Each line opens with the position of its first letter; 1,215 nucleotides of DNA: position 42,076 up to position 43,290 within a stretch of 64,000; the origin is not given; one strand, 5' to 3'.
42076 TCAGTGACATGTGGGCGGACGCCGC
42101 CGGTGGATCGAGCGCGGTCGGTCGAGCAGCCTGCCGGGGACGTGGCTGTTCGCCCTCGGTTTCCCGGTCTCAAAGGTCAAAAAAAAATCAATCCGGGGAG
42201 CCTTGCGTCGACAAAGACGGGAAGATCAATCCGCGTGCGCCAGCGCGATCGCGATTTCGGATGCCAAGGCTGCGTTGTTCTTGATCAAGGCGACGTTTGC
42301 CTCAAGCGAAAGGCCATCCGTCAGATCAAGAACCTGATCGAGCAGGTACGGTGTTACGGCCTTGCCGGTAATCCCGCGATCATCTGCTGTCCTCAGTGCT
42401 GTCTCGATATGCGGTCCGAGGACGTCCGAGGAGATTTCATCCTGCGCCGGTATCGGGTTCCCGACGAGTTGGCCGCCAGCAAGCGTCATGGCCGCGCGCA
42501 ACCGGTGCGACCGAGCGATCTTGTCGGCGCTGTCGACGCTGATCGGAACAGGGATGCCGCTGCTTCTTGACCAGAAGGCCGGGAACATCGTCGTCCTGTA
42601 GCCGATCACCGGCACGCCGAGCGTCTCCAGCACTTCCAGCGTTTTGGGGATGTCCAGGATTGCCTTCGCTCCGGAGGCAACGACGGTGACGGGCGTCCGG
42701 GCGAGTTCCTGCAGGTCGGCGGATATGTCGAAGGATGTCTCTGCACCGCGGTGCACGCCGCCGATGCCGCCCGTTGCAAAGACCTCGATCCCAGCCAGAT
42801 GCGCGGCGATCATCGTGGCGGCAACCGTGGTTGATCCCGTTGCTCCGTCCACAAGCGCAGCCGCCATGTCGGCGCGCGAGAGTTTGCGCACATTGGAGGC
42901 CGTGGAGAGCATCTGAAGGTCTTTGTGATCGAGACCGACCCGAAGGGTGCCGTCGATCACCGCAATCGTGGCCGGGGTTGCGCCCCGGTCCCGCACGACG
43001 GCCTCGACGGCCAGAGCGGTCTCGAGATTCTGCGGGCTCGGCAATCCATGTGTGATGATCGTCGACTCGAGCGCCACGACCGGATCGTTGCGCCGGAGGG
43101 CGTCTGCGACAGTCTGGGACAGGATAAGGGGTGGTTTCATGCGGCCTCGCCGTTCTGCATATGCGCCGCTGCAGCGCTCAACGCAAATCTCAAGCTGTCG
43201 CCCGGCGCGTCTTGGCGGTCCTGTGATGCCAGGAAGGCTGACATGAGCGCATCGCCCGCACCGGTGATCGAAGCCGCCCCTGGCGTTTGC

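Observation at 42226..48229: Six-gene operon coupling nitrilase, an FMN split-barrel protein and two P450s directly to psuK-psuG (pseudouridine C-glycosidase)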

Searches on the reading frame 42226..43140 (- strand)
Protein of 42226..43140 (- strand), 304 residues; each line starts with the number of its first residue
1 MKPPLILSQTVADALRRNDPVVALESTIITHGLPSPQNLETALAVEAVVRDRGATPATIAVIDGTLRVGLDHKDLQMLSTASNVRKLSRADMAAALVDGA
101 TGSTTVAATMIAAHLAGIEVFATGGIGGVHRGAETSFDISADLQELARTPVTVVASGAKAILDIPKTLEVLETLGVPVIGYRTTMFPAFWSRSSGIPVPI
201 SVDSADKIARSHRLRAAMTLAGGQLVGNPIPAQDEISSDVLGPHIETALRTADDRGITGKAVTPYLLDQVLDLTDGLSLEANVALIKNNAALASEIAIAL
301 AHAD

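Call 4: search_protein_families(library=pfam, proteins=[window:42226-43140:-])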
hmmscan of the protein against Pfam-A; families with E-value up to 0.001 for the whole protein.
window:42226-43140:- (304 aa): 1 family
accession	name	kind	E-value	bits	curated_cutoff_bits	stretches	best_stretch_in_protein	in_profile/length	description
PF04227.17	Indigoidine_A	-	6e-122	407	25.2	1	11-298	2-290/291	Indigoidine synthase A like protein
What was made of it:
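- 42226..43140 (-): PsuG, a YeiN-type pseudouridine-5'-phosphate glycosidase. Its start overlaps the psuK stop codon (ATGA). PF04227, 407 bits (call 4).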

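Call 5: search_protein_families(library=ncbifam, proteins=[window:42226-43140:-])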
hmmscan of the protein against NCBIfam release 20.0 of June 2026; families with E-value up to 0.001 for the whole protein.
window:42226-43140:- (304 aa): 0 families

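Call 22: search_solved_structures(query=window:42226-43140:-, max_evalue=0.00001, show_alignments=1)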
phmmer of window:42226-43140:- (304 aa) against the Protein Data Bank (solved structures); distinct sequences matched with E-value up to 0.00001: 6.
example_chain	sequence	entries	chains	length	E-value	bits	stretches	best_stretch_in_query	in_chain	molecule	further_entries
4gij_A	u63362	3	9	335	1.6e-90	306.6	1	5-297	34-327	Pseudouridine-5'-phosphate glycosidase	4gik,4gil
4gim_A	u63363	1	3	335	1.4e-89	303.5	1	5-297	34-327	Pseudouridine-5'-phosphate glycosidase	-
8k05_A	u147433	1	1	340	2.4e-76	260.1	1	7-301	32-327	Pseudouridine-5'-phosphate glycosidase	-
8k06_A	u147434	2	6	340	2.3e-75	256.9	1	7-301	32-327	Pseudouridine-5'-phosphate glycosidase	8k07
4ex8_A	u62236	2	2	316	6e-54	186.7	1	6-301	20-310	AlnA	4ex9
1vkm_A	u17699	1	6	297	5e-52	180.4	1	14-301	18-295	conserved hypothetical protein TM1464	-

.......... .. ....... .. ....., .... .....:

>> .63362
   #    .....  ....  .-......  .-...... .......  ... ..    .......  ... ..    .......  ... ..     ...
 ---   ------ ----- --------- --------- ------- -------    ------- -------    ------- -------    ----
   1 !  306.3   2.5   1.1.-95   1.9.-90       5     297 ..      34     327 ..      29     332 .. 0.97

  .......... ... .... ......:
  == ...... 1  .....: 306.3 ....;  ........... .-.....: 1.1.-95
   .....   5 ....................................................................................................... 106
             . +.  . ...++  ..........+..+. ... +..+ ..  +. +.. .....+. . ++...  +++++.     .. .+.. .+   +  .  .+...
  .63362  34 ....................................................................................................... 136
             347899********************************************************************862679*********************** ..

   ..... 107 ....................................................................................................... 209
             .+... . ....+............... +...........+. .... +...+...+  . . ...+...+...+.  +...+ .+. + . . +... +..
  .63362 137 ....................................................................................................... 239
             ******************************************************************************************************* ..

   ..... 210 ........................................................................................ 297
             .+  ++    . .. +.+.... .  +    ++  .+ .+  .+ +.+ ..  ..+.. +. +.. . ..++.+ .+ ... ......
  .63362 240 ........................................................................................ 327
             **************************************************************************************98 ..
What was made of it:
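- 42226..43140 (-): The equivalents of E31, K93, D149 and K166 are conserved in the printed alignment (call 22).
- On Pseudouridine-5'-phosphate glycosidase (PsuG/YeiN, PF04227): E25, the K of NVRK, the D of ISAD and the K of SGAK align with them in the 4gij alignment (call 22). 306 bits to E. coli YeiN against 187 bits to AlnA (call 22).
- Closest known: C-glycoside synthases of natural-product pathways. Same: AlnA is detectable at 187 bits (call 22).
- PsuG is nearer to YeiN than to AlnA (call 22).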

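Call 44: find_homologous_proteins(query=window:42226-43140:-)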
Query window:42226-43140:- (304 aa): 8000 proteins with E <= 0.001 among 8000 candidates; the best 120 are listed.
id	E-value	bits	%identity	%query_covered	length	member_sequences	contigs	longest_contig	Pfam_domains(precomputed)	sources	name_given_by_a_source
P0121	2.7e-184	629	100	100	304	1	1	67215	PF04227.18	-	-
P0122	1.3e-147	509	81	99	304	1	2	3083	PF04227.18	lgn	-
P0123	1.7e-147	508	80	99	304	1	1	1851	PF04227.18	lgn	-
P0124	1.8e-147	508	81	99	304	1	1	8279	PF04227.18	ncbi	-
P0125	1.3e-142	492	78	99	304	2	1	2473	PF04227.18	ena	-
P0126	4.1e-142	491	79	99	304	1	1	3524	PF04227.18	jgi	jgi:pseudouridine-5'-phosphate glycosidase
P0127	3.1e-141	488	78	98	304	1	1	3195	PF04227.18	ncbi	-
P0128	4.0e-141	487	79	99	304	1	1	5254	PF04227.18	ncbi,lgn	-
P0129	2.1e-140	485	78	99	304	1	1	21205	PF04227.18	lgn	-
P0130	3.3e-140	484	79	95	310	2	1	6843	PF04227.18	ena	-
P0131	5.0e-139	481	80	95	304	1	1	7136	PF04227.18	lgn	-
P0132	3.6e-138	478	76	99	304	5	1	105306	PF04227.18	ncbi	ncbi:MAG: pseudouridine-5'-phosphate glycosidase [Pseudomonadota bacterium]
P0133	8.2e-138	477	78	94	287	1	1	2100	PF04227.18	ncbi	ncbi:MAG: pseudouridine-5'-phosphate glycosidase, partial [Pseudomonadota bacterium]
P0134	8.0e-137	473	75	99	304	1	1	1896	PF04227.18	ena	-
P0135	1.7e-134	466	77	99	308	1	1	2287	PF04227.18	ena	-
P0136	2.2e-134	465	77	99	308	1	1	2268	PF04227.18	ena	-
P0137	2.8e-134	465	77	99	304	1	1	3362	PF04227.18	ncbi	-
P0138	2.9e-134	465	76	99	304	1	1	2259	PF04227.18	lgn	-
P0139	5.5e-134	464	77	99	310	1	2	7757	PF04227.18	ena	-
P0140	7.7e-133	460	77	98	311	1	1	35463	PF04227.18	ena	-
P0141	2.9e-131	455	74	100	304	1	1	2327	PF04227.18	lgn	-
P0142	9.9e-131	453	74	98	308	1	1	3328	PF04227.18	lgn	-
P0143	1.5e-130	453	73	99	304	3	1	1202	PF04227.18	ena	-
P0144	9.3e-130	450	73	99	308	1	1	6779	PF04227.18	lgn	-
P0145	1.2e-129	450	75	99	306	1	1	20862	PF04227.18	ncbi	-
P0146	3.2e-129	448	73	98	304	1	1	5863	PF04227.18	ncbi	-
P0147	1.6e-128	446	75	98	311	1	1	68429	PF04227.18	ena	-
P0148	3.0e-128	445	73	95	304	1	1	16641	PF04227.18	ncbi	ncbi:MAG: pseudouridine-5'-phosphate glycosidase [Pseudomonadota bacterium]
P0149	3.0e-128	445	73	95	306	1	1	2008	PF04227.18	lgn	-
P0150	4.0e-128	445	74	98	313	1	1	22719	PF04227.18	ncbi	ncbi:MAG: pseudouridine-5'-phosphate glycosidase [Pseudomonadota bacterium]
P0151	4.2e-128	445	73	98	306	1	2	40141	PF04227.18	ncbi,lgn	ncbi:MAG: pseudouridine-5'-phosphate glycosidase [Pseudomonadota bacterium]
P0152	6.6e-128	444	74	95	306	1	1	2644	PF04227.18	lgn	-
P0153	8.3e-128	444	73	98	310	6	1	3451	PF04227.18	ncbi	ncbi:MAG: pseudouridine-5'-phosphate glycosidase [Pseudomonadota bacterium]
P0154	1.4e-127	443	72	98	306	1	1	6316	PF04227.18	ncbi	ncbi:MAG: pseudouridine-5'-phosphate glycosidase [Pseudomonadota bacterium]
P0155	1.5e-127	443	72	99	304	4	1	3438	PF04227.18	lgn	-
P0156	2.4e-127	442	72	98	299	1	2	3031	PF04227.18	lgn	-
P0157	2.6e-127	442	74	98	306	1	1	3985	PF04227.18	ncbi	-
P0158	7.5e-127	441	73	99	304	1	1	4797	PF04227.18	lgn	-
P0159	8.1e-127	440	74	95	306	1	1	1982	PF04227.18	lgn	-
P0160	1.1e-126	440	75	99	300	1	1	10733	PF04227.18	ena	-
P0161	3.7e-126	438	73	95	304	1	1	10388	PF04227.18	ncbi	ncbi:MAG: pseudouridine-5'-phosphate glycosidase [Pseudomonadota bacterium]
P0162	9.5e-126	437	72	99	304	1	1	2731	PF04227.18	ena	-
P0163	1.7e-125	436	74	98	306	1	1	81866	PF04227.18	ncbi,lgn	ncbi:MAG: pseudouridine-5'-phosphate glycosidase [Pseudomonadota bacterium]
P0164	2.2e-125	436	74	96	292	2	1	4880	PF04227.18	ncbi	ncbi:MAG: pseudouridine-5'-phosphate glycosidase, partial [Pseudomonadota bacterium]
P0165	3.4e-125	435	72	99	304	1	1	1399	PF04227.18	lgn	-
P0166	7.4e-125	434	73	98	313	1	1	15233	PF04227.18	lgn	-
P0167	1.2e-124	433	73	98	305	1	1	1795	PF04227.18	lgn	-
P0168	1.4e-124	433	72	99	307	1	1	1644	PF04227.18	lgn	-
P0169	2.2e-124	433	72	99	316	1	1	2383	PF04227.18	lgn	-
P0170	3.4e-124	432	73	97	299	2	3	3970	PF04227.18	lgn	-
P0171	5.0e-124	431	71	98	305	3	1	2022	PF04227.18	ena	-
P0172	1.4e-122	427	71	98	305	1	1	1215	PF04227.18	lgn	-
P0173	6.7e-122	424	70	98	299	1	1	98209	PF04227.18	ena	-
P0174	6.7e-121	421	69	99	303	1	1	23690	PF04227.18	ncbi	ncbi:MAG: pseudouridine-5'-phosphate glycosidase [Pseudomonadota bacterium]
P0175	2.8e-120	419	71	99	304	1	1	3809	PF04227.18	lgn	-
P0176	7.2e-120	418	68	99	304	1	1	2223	PF04227.18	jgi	jgi:pseudouridine-5'-phosphate glycosidase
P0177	5.4e-119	415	69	99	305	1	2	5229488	PF04227.18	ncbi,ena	-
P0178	4.0e-118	412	71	95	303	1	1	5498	PF04227.18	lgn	-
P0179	1.8e-117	410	70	94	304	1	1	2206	PF04227.18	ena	-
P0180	2.0e-117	410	67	98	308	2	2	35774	PF04227.18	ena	-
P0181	2.5e-117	409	70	92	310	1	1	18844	PF04227.18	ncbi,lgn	ncbi:MAG: pseudouridine-5'-phosphate glycosidase [Pseudomonadota bacterium]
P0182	2.6e-117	409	69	98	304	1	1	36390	PF04227.18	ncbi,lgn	ncbi:MAG: pseudouridine-5'-phosphate glycosidase [Pseudomonadota bacterium]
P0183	5.5e-117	408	69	98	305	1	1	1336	PF04227.18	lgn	-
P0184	8.1e-117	408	66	99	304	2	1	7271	PF04227.18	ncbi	-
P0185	2.2e-116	406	66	99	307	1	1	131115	PF04227.18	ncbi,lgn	-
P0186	5.4e-116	405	67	98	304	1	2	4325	PF04227.18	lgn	-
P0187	8.7e-116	404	67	100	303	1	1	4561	PF04227.18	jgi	jgi:pseudouridine-5'-phosphate glycosidase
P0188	1.2e-115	404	66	99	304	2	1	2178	PF04227.18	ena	-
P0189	1.2e-115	404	68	99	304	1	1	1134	PF04227.18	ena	-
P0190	2.0e-115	403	67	98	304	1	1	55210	PF04227.18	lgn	-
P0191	2.7e-115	403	67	98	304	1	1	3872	PF04227.18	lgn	-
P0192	2.9e-115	403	67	99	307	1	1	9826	PF04227.18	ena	-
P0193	2.9e-115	403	67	99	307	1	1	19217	PF04227.18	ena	-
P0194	3.8e-115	402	67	99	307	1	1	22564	PF04227.18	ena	-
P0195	4.3e-115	402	68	96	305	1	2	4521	PF04227.18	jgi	jgi:pseudouridine-5'-phosphate glycosidase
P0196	4.6e-115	402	67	98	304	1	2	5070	PF04227.18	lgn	-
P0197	4.7e-115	402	67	99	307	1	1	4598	PF04227.18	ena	-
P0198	5.7e-115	402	67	99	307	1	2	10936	PF04227.18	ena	-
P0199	5.8e-115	402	67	99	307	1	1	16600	PF04227.18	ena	-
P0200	6.2e-115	402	67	98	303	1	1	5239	PF04227.18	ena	-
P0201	9.4e-115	401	66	99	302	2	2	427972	PF04227.18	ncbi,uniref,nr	ncbi:pseudouridine-5'-phosphate glycosidase [Aliiroseovarius sediminis]|uniref:pseudouridine-5'-phos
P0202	9.9e-115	401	66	99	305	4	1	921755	PF04227.18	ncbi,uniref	ncbi:pseudouridine-5'-phosphate glycosidase [Amaricoccus tamworthensis]|uniref:pseudouridine-5'-phos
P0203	1.3e-114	400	66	99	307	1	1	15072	PF04227.18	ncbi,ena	-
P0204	1.3e-114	400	66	99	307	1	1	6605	PF04227.18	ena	-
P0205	1.6e-114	400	69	94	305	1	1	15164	PF04227.18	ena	-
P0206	1.7e-114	400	65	95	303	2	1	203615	PF04227.18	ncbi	-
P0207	1.7e-114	400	66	99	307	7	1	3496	PF04227.18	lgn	-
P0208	1.7e-114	400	66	99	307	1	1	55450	PF04227.18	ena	-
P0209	1.8e-114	400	66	99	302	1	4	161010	PF04227.18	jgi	jgi:pseudouridylate synthase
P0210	2.1e-114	400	67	99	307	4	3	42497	PF04227.18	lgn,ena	-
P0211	2.1e-114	400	67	99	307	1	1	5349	PF04227.18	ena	-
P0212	2.3e-114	400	69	94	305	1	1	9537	PF04227.18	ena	-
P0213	2.4e-114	400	66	99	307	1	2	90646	PF04227.18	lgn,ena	-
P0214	2.6e-114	399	66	97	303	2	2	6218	PF04227.18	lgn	-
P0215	2.8e-114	399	67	99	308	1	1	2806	PF04227.18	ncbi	-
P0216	3.3e-114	399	66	95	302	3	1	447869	PF04227.18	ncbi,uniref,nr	ncbi:pseudouridine-5'-phosphate glycosidase [Aliiroseovarius sp. S2029]|uniref:pseudouridine-5'-phos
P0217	4.5e-114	399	67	99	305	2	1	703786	PF04227.18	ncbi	-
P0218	4.9e-114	399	66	99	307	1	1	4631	PF04227.18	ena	-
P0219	4.9e-114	399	-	-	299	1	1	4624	PF04227.18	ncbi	ncbi:MAG: pseudouridine-5'-phosphate glycosidase [Pseudomonadota bacterium]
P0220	5.0e-114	399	68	95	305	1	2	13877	PF04227.18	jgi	jgi:pseudouridylate synthase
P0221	5.1e-114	398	69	89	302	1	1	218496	PF04227.18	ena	-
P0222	5.4e-114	398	67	96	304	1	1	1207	PF04227.18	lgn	-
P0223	5.9e-114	398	67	95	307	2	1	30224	PF04227.18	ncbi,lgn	ncbi:MAG: pseudouridine-5'-phosphate glycosidase [Tranquillimonas sp.]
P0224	7.9e-114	398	66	99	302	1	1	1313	PF04227.18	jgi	jgi:pseudouridylate synthase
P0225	8.3e-114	398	66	99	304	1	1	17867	PF04227.18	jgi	jgi:pseudouridine-5'-phosphate glycosidase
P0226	8.7e-114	398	68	97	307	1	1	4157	PF04227.18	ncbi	ncbi:MAG: pseudouridine-5'-phosphate glycosidase [Pseudomonadota bacterium]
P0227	8.9e-114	398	66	97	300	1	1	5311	PF04227.18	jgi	-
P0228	9.9e-114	398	67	97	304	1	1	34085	PF04227.18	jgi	-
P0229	1.4e-113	397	65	99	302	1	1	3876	PF04227.18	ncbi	ncbi:MAG: pseudouridine-5'-phosphate glycosidase [Halocynthiibacter sp.]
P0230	1.9e-113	397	66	99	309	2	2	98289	PF04227.18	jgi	jgi:pseudouridine-5'-phosphate glycosidase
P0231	1.9e-113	397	68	97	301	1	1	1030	PF04227.18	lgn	-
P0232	2.0e-113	397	67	97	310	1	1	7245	PF04227.18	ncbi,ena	-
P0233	2.1e-113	396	65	99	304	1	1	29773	PF04227.18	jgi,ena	-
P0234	2.2e-113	396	67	97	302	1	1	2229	PF04227.18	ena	-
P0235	2.4e-113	396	64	100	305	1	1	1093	PF04227.18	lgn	-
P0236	2.5e-113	396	67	94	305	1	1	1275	PF04227.18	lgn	-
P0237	2.5e-113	396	66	99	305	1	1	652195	PF04227.18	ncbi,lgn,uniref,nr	ncbi:pseudouridine-5'-phosphate glycosidase [Defluviimonas aestuarii]|uniref:pseudouridine-5'-phosph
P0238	2.6e-113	396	67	94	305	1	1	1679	PF04227.18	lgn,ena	-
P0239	2.8e-113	396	66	98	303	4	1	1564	PF04227.18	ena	-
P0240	2.8e-113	396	64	99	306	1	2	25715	PF04227.18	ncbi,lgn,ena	-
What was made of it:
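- On Pseudouridine-5'-phosphate glycosidase (PsuG/YeiN, PF04227): A continuous identity series runs down to the Rhodobacterales PsuGs at 66% (call 44).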

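Call 45: find_encoding_contigs(protein=P0201, flank=6000, max_places=1)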
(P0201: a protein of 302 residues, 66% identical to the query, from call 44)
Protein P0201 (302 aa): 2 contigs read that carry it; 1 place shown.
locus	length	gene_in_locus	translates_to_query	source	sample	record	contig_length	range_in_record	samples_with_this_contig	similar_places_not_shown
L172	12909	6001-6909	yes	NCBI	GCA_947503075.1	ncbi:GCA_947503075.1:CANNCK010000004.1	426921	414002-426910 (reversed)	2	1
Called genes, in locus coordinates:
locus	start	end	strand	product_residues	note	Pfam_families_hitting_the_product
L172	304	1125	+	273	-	PF05239:PRC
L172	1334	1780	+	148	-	PF01220:DHquinase_II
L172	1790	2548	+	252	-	PF03472:Autoind_bind, PF00196:GerE, PF08281:Sigma70_r4_2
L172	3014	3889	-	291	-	PF00889:EF_TS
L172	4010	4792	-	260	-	PF00318:Ribosomal_S2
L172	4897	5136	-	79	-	-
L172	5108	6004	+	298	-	PF00294:PfkB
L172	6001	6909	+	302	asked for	PF04227:Indigoidine_A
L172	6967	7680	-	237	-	PF00072:Response_reg, PF00486:Trans_reg_C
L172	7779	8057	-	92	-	PF06627:DUF1153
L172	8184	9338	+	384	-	PF00733:Asn_synthase (weak), PF03054:tRNA_Me_trans, PF20259:tRNA_Me_trans_M, PF20258:tRNA_Me_trans_C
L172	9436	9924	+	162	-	PF09832:DUF2059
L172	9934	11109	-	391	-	PF02684:LpxB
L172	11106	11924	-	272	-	PF17930:LpxI_N, PF06230:LpxI_C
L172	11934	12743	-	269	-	PF00132:Hexapep (weak), PF25084:LbH_EIF2B (faint), PF25087:GMPPB_C, PF00132:Hexapep, PF13720:Acetyltransf_11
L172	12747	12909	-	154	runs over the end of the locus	PF22817:ApeP-like, PF07977:FabA, PF22818:ApeI-like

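Call 46: find_encoding_contigs(protein=P0185, flank=6000, max_places=1)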
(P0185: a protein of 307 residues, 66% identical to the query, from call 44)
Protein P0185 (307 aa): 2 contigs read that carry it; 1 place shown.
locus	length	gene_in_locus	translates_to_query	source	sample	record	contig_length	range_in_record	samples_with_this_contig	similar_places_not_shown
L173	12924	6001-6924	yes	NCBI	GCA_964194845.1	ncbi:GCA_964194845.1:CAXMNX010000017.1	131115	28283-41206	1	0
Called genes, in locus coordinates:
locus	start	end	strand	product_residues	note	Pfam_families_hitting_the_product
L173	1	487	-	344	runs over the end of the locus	PF00318:Ribosomal_S2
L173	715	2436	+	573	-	PF00133:tRNA-synt_1, PF09334:tRNA-synt_1g, PF19303:Anticodon_3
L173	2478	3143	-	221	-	PF09365:DUF2461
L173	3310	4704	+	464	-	PF03972:MmgE_PrpD_N, PF19305:MmgE_PrpD_C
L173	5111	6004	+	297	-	PF00294:PfkB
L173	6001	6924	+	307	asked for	PF04227:Indigoidine_A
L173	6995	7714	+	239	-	PF04367:DUF502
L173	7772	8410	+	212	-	PF13640:2OG-FeII_Oxy_3 (weak)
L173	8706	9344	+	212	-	PF13640:2OG-FeII_Oxy_3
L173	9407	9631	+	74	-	-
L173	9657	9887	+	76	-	-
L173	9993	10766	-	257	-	PF00106:adh_short, PF08659:KR, PF23441:SDR (weak), PF13561:adh_short_C2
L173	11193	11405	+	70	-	-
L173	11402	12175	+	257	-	PF02028:BCCT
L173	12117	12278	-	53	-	-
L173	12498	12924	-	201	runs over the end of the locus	-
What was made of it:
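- Closest known: Bare psuK-psuG bicistron of Rhodobacterales-type genomes. Same: Gene order is the same, with the same 4-nt overlap between kinase and glycosidase (calls 44-46).
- Checked: Two relatives with about 66% identical PsuG (L172, from Aliiroseovarius sediminis, and L173, from a MAG) carry psuK-psuG as a bare two-gene unit without a transporter (calls 44-46).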
